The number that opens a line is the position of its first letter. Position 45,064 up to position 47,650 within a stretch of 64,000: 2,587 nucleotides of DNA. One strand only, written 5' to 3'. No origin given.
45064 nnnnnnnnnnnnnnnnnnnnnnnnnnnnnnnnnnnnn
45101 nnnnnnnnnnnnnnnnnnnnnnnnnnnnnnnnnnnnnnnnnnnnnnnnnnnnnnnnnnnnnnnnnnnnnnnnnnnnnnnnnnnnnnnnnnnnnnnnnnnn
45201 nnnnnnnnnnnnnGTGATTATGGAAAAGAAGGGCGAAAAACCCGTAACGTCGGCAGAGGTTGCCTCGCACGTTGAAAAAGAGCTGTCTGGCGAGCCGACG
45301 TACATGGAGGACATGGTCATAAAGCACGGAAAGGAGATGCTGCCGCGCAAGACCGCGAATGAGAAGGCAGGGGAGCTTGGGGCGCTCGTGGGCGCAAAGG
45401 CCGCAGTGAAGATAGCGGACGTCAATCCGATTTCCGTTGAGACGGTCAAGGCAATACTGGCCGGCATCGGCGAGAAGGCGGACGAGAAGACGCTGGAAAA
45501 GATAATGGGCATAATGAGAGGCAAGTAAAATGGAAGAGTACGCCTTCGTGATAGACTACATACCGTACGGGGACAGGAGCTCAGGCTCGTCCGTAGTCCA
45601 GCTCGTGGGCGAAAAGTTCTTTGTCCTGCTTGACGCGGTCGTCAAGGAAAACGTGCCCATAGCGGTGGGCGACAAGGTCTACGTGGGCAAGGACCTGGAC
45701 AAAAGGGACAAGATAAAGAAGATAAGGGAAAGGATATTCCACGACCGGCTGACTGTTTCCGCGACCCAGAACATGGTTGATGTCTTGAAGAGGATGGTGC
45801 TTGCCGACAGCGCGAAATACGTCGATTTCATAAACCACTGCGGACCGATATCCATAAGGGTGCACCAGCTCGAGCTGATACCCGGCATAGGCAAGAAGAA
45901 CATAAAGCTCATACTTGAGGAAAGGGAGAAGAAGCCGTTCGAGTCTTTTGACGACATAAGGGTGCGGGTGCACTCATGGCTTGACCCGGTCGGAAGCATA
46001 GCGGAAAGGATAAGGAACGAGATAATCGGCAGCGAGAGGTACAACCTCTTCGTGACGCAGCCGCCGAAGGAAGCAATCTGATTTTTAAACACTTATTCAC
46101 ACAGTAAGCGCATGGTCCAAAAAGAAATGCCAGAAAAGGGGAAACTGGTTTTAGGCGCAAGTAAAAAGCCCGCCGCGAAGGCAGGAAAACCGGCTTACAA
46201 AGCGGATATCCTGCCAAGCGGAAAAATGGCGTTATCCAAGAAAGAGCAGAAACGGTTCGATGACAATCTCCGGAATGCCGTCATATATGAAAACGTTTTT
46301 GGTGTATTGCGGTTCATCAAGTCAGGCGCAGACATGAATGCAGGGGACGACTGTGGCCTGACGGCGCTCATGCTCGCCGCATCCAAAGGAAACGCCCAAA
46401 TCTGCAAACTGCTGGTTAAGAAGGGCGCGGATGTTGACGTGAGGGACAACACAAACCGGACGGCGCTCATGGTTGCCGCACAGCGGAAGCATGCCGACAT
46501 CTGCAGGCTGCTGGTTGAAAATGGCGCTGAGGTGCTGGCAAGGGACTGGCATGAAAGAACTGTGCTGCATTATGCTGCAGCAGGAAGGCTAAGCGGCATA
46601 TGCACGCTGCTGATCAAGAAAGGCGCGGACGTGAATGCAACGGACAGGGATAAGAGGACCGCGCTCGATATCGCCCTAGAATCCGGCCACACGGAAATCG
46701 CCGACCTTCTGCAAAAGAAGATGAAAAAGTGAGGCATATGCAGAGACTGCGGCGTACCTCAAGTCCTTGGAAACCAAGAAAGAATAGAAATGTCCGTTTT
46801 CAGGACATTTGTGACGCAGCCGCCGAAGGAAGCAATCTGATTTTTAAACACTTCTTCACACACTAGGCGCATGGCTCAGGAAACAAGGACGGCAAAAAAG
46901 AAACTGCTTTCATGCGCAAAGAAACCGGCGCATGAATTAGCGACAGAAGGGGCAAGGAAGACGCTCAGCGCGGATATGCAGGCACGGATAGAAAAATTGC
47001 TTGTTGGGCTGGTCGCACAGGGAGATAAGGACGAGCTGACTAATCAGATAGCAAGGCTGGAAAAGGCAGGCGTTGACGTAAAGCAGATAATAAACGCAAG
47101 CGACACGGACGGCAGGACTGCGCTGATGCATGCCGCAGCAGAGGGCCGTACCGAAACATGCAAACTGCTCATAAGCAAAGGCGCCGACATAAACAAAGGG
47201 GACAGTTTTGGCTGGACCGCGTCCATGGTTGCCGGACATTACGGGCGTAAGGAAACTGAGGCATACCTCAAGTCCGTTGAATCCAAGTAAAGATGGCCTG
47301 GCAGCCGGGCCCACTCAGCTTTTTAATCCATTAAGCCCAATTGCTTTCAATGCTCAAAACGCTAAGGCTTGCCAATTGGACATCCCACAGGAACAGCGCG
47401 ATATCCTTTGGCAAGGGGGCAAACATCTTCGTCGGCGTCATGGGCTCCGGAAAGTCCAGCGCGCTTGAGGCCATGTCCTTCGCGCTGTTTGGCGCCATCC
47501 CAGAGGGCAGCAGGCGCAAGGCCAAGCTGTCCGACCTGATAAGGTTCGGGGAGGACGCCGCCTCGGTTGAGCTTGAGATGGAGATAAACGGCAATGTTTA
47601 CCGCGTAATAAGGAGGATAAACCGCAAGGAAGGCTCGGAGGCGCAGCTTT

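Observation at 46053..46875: Tandem duplication of an ankyrin gene cassette that carried its promoter and a relic of the upstream gene's 3' end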

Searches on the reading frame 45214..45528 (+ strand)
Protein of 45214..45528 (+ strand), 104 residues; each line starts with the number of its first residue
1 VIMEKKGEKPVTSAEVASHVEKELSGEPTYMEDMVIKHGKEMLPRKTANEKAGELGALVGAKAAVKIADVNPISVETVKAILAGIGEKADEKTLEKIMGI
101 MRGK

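Call 6: search_protein_families(library=pfam, proteins=[window:45214-45528:+], max_evalue=0.01)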
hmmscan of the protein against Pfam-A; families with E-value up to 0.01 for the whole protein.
window:45214-45528:+ (104 aa): 1 family
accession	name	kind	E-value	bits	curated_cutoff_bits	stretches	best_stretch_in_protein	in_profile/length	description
PF03874.21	RNA_pol_Rpb4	-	0.0098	16.6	25.6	0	63-101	74-112/116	RNA polymerase Rpb4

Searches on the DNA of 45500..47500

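Call 51: search_rna_families(source=window, start=45500, end=47500, threshold=evalue, max_evalue=1)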
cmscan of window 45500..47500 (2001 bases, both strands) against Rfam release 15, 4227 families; matches with E-value up to 1: 0.
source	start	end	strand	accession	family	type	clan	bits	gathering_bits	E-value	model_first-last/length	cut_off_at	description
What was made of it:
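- Tried and rejected: Rfam search of 45500-47500 at E <= 1 gave no match (call 51), so the 138-nt spacer is not a known RNA.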
